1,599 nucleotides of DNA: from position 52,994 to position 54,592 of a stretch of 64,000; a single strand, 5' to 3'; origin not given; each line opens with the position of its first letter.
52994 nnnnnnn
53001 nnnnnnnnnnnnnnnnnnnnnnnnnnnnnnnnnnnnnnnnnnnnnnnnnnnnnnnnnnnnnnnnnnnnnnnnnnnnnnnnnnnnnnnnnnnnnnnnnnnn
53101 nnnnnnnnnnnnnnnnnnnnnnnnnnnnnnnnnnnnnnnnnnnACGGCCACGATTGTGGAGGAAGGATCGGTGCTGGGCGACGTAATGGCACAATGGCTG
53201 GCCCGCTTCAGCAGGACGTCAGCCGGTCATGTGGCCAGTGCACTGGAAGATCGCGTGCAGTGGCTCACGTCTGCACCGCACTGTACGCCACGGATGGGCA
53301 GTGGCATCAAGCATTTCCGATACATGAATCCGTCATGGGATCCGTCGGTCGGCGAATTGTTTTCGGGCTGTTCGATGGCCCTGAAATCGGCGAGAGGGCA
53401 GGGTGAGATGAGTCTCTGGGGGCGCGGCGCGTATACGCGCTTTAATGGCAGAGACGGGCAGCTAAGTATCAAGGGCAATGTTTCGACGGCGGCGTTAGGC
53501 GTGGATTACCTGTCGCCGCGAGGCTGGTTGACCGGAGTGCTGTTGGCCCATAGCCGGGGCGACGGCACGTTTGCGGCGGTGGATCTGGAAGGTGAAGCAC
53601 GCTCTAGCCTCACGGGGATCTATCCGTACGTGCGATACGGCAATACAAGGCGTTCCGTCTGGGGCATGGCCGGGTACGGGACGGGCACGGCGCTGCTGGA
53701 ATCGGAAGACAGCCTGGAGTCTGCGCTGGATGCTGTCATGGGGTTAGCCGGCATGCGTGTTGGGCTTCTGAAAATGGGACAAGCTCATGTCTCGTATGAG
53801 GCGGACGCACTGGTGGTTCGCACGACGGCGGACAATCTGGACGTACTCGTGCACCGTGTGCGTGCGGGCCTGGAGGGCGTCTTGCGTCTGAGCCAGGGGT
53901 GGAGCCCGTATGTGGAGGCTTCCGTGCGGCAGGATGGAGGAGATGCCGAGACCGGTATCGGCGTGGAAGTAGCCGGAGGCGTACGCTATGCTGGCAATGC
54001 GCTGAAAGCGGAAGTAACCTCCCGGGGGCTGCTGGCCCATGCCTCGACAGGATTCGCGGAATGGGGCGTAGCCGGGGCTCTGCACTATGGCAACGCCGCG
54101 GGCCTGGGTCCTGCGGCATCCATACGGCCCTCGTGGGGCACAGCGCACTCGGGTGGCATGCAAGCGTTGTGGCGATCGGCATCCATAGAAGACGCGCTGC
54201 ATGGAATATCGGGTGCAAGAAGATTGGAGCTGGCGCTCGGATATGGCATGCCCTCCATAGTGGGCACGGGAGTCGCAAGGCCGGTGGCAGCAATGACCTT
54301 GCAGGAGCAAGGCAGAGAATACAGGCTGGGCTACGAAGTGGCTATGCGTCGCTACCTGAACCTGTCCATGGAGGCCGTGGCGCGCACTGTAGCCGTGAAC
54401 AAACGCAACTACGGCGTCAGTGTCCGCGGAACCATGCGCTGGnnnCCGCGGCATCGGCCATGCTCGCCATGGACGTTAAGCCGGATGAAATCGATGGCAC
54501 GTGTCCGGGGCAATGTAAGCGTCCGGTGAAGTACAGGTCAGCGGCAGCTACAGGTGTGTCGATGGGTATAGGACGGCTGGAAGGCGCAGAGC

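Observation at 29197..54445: A 25-kb Calx-beta mega-gene (about 8,400 codons, on the order of 70 Calx-beta modules)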

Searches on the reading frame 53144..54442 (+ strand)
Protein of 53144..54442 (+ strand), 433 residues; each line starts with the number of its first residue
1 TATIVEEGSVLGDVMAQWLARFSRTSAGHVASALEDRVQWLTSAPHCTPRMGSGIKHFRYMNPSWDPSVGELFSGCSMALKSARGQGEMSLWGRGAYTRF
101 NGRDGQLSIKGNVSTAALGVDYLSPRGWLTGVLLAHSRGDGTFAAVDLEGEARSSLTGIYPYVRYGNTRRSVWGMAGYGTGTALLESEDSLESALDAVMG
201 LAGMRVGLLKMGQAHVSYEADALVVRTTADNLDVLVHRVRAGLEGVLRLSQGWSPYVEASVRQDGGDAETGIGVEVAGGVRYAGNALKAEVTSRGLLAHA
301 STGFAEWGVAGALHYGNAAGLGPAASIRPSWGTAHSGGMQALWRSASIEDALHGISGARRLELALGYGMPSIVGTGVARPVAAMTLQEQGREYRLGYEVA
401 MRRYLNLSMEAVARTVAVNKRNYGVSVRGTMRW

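Call 9: search_protein_families(library=pfam, proteins=[window:53144-54442:+], max_evalue=10)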
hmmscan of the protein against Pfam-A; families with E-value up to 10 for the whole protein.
window:53144-54442:+ (433 aa): 1 family
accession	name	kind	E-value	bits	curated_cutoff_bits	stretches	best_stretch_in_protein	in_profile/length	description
PF03797.25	Autotransporter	-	2.4e-05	24.7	26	1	91-182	1-93/255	Autotransporter beta-domain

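Call 10: search_protein_families(library=ncbifam, proteins=[window:53144-54442:+], max_evalue=10)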
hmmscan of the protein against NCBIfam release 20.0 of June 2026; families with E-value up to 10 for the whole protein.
window:53144-54442:+ (433 aa): 0 families

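Call 16: find_homologous_proteins(query=window:53144-54442:+, max_evalue=0.001)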
Query window:53144-54442:+ (433 aa): 60 proteins with E <= 0.001 among 8000 candidates.
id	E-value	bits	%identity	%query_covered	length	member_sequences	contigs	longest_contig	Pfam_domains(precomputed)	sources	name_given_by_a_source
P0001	2.1e-114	401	46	100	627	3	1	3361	PF03160.21,PF03797.26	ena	-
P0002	2.7e-92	328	47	90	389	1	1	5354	PF03797.26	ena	-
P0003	7.3e-53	198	38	80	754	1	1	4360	PF03160.21,PF03797.26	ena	-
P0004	1.8e-51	194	35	96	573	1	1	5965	PF03160.21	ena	-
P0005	1.0e-50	191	34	80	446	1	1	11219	-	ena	-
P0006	2.9e-49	186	38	81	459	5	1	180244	-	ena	-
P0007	9.7e-49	185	38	85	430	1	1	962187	-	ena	-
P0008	1.2e-48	184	39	85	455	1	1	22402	-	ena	-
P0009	1.7e-48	184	32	97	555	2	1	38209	PF03160.21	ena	-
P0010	5.7e-48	182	37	84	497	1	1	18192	-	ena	-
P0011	1.2e-47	181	37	81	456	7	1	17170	-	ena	-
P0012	1.4e-46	177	37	89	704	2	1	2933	PF03160.21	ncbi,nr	ncbi:MAG: hypothetical protein OXC01_22265, partial [Immundisolibacterales bacterium]|nr:hypothetica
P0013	2.7e-46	177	35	89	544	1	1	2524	PF03160.21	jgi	-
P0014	4.4e-44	169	36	80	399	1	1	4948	-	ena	-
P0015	4.4e-44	169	37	81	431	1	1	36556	-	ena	-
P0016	6.2e-44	169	33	93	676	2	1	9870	PF03160.21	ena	-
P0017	6.6e-44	169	37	76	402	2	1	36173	PF03797.26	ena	-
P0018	8.6e-44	168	33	93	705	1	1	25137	PF03160.21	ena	-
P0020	1.3e-43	168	37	81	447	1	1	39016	PF03797.26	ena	-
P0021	2.0e-43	167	38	74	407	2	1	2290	PF03797.26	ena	-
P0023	1.4e-42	164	40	65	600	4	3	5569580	PF03160.21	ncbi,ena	-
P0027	9.7e-42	162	35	82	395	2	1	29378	PF03797.26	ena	-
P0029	1.3e-39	155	36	81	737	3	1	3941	PF03160.21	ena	-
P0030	2.2e-39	154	36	83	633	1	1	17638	PF03160.21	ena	-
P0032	1.2e-38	151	35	83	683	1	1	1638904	PF03160.21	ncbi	-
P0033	2.7e-38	150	33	97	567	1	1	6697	PF03160.21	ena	-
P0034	3.3e-38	150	33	93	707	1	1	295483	PF03160.21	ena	-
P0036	3.6e-37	147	31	96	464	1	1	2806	PF03797.26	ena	-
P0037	1.7e-35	141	34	76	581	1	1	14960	PF03160.21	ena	-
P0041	2.0e-34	137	33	97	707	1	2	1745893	PF03160.21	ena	-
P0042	1.2e-33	135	38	69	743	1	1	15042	PF03160.21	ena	-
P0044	2.1e-31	128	33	70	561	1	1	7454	PF03160.21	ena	-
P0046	5.5e-31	126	40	46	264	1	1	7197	PF03797.26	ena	-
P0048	1.0e-30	125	42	48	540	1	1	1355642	PF03160.21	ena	-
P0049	1.3e-30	125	32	76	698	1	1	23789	PF03160.21,PF03797.26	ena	-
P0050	1.4e-27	115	37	59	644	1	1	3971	PF03160.21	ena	-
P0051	4.0e-25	107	31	91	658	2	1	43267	PF03160.21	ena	-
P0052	1.9e-23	101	32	88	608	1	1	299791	PF03160.21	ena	-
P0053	4.9e-23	100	30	79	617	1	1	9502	PF03160.21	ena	-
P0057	4.7e-16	77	34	46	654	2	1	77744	PF03160.21,PF03797.26,PF05345.19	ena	-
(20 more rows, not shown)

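Call 19: search_solved_structures(query=A1, max_evalue=1)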
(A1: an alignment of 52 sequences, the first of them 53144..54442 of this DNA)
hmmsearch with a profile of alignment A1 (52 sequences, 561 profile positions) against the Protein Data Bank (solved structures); distinct sequences matched with E-value up to 1: 21.
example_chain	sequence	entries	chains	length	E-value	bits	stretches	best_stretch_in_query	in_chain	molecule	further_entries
3us9_A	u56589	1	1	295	2.6e-22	82.4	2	3-67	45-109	Sodium/calcium exchanger 1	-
8sgi_A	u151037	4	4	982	1.3e-20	76.8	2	3-67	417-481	Sodium/calcium exchanger 1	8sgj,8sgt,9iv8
8jp0_A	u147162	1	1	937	1.7e-16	63.2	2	3-67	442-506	Sodium/calcium exchanger 1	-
3rb5_A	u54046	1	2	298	4.6e-16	61.8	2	3-78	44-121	Na/Ca exchange protein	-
3rb7_A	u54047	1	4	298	1.6e-15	60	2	3-78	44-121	Na/Ca exchange protein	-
2fws_A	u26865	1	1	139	4.5e-13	51.9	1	3-68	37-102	Sodium/calcium exchanger 1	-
2dpk_A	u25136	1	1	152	5.4e-13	51.6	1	3-68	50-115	Sodium/calcium exchanger 1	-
3gin_A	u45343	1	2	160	6e-12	48.2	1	3-68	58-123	Sodium/calcium exchanger 1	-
3ead_A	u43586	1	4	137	4.8e-10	41.9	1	3-78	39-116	Na/Ca exchange protein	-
3e9t_A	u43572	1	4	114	6.2e-10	41.5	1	3-76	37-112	Na/Ca exchange protein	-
2fwu_A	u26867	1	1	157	1.7e-08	36.8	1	3-77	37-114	Sodium/calcium exchanger 1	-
2kls_A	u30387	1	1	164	1.8e-08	36.7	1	3-77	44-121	Sodium/calcium exchanger 1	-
2qvk_A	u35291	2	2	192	1.8e-07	33.4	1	3-70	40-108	Sodium/calcium exchanger 1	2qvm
2lt9_A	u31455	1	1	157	8.4e-06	27.9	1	3-68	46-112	Protein Slc8a3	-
3fq4_A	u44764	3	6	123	1.3e-05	27.2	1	2-73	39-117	Integrin beta-4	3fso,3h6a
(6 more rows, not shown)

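Call 25: find_related_loci(query=A1, collection=genome_contigs, flank=10000)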
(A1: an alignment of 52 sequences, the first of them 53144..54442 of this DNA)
Query A1 (433 aa) in genome_contigs; peptide patterns used: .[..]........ (x = any residue, [..] = any of these).
595 stretches matched a pattern (row limit reached: there are more); 545 encode a relative of the query (tblastn E <= 1e-3); the best 80 are kept; 79 distinct loci.
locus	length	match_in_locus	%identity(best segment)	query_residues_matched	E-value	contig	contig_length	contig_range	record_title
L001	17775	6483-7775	46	1-433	1e-110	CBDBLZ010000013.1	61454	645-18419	MAG: Rhodothermales bacterium isolate bc4e8e4a-a39f-4cf4-9061-a3e341673bca genome assembly, contig: contig_13, whole gen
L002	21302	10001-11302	46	1-433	4e-110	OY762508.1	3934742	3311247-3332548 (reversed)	MAG: Rhodothermales bacterium isolate 68d32973-4033-4094-87ac-516b823d41a0 genome assembly, chromosome: 1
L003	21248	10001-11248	39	1-433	2e-79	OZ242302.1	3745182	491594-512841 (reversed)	MAG: Rhodothermales bacterium isolate 073f09b9-7bb2-4d87-bfd8-7931eea96a09 genome assembly, chromosome: 1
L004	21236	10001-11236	38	1-432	5e-78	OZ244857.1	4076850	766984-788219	MAG: Rhodothermales bacterium isolate e2e955bd-55ea-4ae9-ac84-c634e8e550e8 genome assembly, chromosome: 1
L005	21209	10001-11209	40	14-433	1e-77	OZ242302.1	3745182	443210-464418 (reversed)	MAG: Rhodothermales bacterium isolate 073f09b9-7bb2-4d87-bfd8-7931eea96a09 genome assembly, chromosome: 1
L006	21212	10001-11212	38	13-433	2e-77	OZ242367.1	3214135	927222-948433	MAG: Rhodothermales bacterium isolate 571183b6-2e0b-44cf-967d-8c50aa38ec23 genome assembly, chromosome: 1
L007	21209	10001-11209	40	14-433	5e-77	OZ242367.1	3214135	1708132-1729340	MAG: Rhodothermales bacterium isolate 571183b6-2e0b-44cf-967d-8c50aa38ec23 genome assembly, chromosome: 1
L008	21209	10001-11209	39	14-433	8e-77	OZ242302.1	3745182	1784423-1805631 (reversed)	MAG: Rhodothermales bacterium isolate 073f09b9-7bb2-4d87-bfd8-7931eea96a09 genome assembly, chromosome: 1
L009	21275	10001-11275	35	1-433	2e-76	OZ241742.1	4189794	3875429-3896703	MAG: Rhodothermales bacterium isolate 6e813d85-8f61-4035-a4a2-b9e8d494f84d genome assembly, chromosome: 1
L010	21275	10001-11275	35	1-433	4e-76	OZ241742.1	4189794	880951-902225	MAG: Rhodothermales bacterium isolate 6e813d85-8f61-4035-a4a2-b9e8d494f84d genome assembly, chromosome: 1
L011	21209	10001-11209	39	14-433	1e-75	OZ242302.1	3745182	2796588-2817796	MAG: Rhodothermales bacterium isolate 073f09b9-7bb2-4d87-bfd8-7931eea96a09 genome assembly, chromosome: 1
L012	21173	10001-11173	40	40-433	2e-74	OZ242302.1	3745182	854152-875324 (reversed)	MAG: Rhodothermales bacterium isolate 073f09b9-7bb2-4d87-bfd8-7931eea96a09 genome assembly, chromosome: 1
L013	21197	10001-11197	39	18-433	7e-72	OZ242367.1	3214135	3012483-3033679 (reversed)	MAG: Rhodothermales bacterium isolate 571183b6-2e0b-44cf-967d-8c50aa38ec23 genome assembly, chromosome: 1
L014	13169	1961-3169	38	14-433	1e-74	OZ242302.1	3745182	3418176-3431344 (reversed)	MAG: Rhodothermales bacterium isolate 073f09b9-7bb2-4d87-bfd8-7931eea96a09 genome assembly, chromosome: 1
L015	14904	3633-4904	36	1-432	8e-76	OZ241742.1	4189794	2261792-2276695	MAG: Rhodothermales bacterium isolate 6e813d85-8f61-4035-a4a2-b9e8d494f84d genome assembly, chromosome: 1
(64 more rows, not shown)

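Call 26: predict_structure(alignment_id=A1)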
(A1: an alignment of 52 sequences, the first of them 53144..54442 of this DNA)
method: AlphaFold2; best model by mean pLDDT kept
length: 433 residues; sequences in the alignment: 52
mean_pLDDT: 79.7   pTM: 0.78
mean pLDDT of the five models: 79.7, 78.8, 77.9, 77.4, 76.0
residues with pLDDT >= 90: 189; 70-90: 148; 50-70: 32; < 50: 64
segments of 3 or more residues with pLDDT < 50: 1-7, 45-75, 334-356, 431-433
pLDDT, mean of each block of 10 residues (from residue 1): 52 94 93 87 55 32 35 47 74 76 90 84 94 93 94 97 94 98 96 98 96 95 97 96 94 93 91 92 85 88 79 80 86 49 33 49 89 85 82 84 72 74 64 46
secondary structure, 60 per line:
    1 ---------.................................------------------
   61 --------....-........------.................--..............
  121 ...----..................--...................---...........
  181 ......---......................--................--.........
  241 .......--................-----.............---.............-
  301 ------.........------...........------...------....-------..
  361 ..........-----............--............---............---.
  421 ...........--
elements in order: H10-42 H69-72 E74-81 E88-104 E107-123 E128-145 E148-166 E170-186 E190-211 E214-229 E232-247 E253-265 E271-283 E287-299 E307-315 E322-332 H348-351 E359-370 E376-387 E390-401 E405-416 E420-431

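Call 30: fold_search(model_id=the predicted structure, library=pdb)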
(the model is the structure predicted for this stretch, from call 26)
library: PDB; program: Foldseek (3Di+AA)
matches with E <= 10: 739; with E <= 0.001: 33
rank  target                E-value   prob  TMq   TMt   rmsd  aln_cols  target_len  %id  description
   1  3aeh_A                3.8e-06  1.00  0.39  0.56  11.5       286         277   12  Integral membrane domain of autotransporter Hbp (released 2010-07-07)
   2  2hdf                  2.0e-05  1.00  0.38  0.30  18.0       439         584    8  Crystal structure of the Colicin I receptor Cir from E.coli (released 2007-05-08)
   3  3slj                  7.5e-05  1.00  0.31  0.41  20.2       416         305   10  Pre-cleavage Structure of the Autotransporter EspP - N1023A mutant (released 2011-11-16)
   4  8bnz_P                1.3e-04  1.00  0.30  0.40  19.7       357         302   11  BAM-EspP complex structure with BamA-G431C/EspP-N1293C mutations in nanodisc (released 2023-04-26)
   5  2hdi_A                1.3e-04  1.00  0.39  0.30  18.0       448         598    8  Crystal structure of the Colicin I receptor Cir from E.coli in complex with receptor binding domain of Colicin Ia. (released 2007-05-08)
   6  3slt                  1.7e-04  1.00  0.30  0.41  21.3       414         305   12  Pre-cleavage Structure of the Autotransporter EspP - N1023S Mutant (released 2011-11-16)
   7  9h80_M                1.8e-04  0.99  0.23  0.25  16.0       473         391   13  Structure of the outer membrane exopolysaccharide transporter PelBC (released 2025-06-11)
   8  4rhb_A                1.9e-04  0.98  0.26  0.23  19.6       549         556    7  Crystal structure of the lipopolysaccharide assembly complex LptD-LptE from the Escherichia coli outer membrane (released 2015-08-26)
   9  1nqg                  1.9e-04  1.00  0.38  0.30  12.2       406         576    8  OUTER MEMBRANE COBALAMIN TRANSPORTER (BTUB) FROM E. COLI, WITH BOUND CALCIUM (released 2003-04-29)
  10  3kvn_X                2.2e-04  1.00  0.40  0.29   7.8       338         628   15  Crystal structure of the full-length autotransporter EstA from Pseudomonas aeruginosa (released 2010-01-26)
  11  3kvn_A                2.2e-04  1.00  0.39  0.29   7.8       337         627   14  Crystal structure of the full-length autotransporter EstA from Pseudomonas aeruginosa (released 2010-01-26)
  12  3slo                  2.2e-04  1.00  0.31  0.41  20.3       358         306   11  Pre-cleavage Structure of the Autotransporter EspP - N1023D mutant (released 2011-11-16)
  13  8bo2_P                2.6e-04  1.00  0.29  0.39  17.1       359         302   10  BAM-EspP complex structure with BamA-S425C/EspP-S1299C mutations in nanodisc (released 2023-04-26)
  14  4mee                  2.9e-04  1.00  0.36  0.49   7.4       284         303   16  Crystal structure of the transport unit of the autotransporter AIDA-I from Escherichia coli (released 2014-06-04)
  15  2qom_A                3.1e-04  1.00  0.33  0.51  12.5       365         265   11  The crystal structure of the E.coli EspP autotransporter Beta-domain. (released 2007-11-13)
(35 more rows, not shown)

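Call 40: search_protein_families(library=pfam, alignment_id=A1, max_evalue=0.01)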
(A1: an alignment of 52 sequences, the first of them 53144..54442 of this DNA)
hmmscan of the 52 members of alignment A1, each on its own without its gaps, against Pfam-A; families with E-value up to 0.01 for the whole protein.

A. member 1, window:53144-54442:+ (433 aa): 1 family
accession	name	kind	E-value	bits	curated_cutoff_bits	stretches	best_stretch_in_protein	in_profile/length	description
PF03797.25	Autotransporter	-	2.4e-05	24.7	26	1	91-182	1-93/255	Autotransporter beta-domain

B. families by the number of members that match (of 52 scanned): 4 families
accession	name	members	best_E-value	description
PF03160.20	Calx-beta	23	5.3e-33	Calx-beta domain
PF03797.25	Autotransporter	11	1.3e-10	Autotransporter beta-domain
PF13505.12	OMP_b-brl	9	3.3e-05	Outer membrane protein beta-barrel domain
PF05345.18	He_PIG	1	0.00012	Putative Ig domain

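Call 61: search_protein_representatives(protein=window:53144-54442:+)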
Query: 433 residues. Proteins with E-value up to 0.001 (for the whole library): 5654; up to 1e-10: 4420; up to 1e-30: 1364. The best 150 are listed.
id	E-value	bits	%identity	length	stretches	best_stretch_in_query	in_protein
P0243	1.6e-270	913.6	97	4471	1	1-433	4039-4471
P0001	6.8e-115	400.9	48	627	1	1-433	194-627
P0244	3.6e-114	398.5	48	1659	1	1-433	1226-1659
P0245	3.9e-113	395.1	50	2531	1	2-433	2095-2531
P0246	7.2e-113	394.2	51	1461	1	2-433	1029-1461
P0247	4.3e-111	388.3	49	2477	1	2-433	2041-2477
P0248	5.2e-107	374.9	48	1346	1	1-433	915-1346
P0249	2.2e-104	366.2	48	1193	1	1-433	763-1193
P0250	6.7e-97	341.6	54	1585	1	2-321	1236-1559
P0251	1.4e-88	314.2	44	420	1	15-433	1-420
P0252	1.7e-82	294.2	44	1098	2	69-433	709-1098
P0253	2.6e-78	280.4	43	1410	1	10-433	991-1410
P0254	6.2e-78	279.1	41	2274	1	2-433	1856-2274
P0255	8.4e-78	278.7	44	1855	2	69-433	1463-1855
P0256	5.2e-77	276.1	41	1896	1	9-432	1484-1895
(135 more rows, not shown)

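Call 62: find_encoding_contigs(protein=P0243, flank=10000, max_places=5)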
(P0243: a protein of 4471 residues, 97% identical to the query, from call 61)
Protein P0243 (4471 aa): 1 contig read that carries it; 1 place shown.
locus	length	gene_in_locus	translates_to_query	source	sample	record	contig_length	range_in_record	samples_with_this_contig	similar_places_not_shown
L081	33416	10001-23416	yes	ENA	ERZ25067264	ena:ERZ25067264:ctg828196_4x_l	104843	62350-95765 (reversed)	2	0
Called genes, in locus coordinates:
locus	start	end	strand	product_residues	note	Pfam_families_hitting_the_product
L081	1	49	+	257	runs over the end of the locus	PF01048:PNP_UDP_1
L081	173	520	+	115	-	PF11680:DUF3276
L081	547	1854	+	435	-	PF00815:Histidinol_dh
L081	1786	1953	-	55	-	-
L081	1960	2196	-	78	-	-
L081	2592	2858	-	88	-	-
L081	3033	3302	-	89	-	-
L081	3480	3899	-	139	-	PF10754:DUF2569 (weak)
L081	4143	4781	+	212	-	-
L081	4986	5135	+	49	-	-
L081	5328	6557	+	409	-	PF01609:DDE_Tnp_1 (weak)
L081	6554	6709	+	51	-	-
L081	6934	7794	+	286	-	-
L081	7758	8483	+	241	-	-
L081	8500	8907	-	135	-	PF13701:DDE_Tnp_1_4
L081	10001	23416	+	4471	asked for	PF03160:Calx-beta, PF13530:SCP2_2 (faint), PF03160:Calx-beta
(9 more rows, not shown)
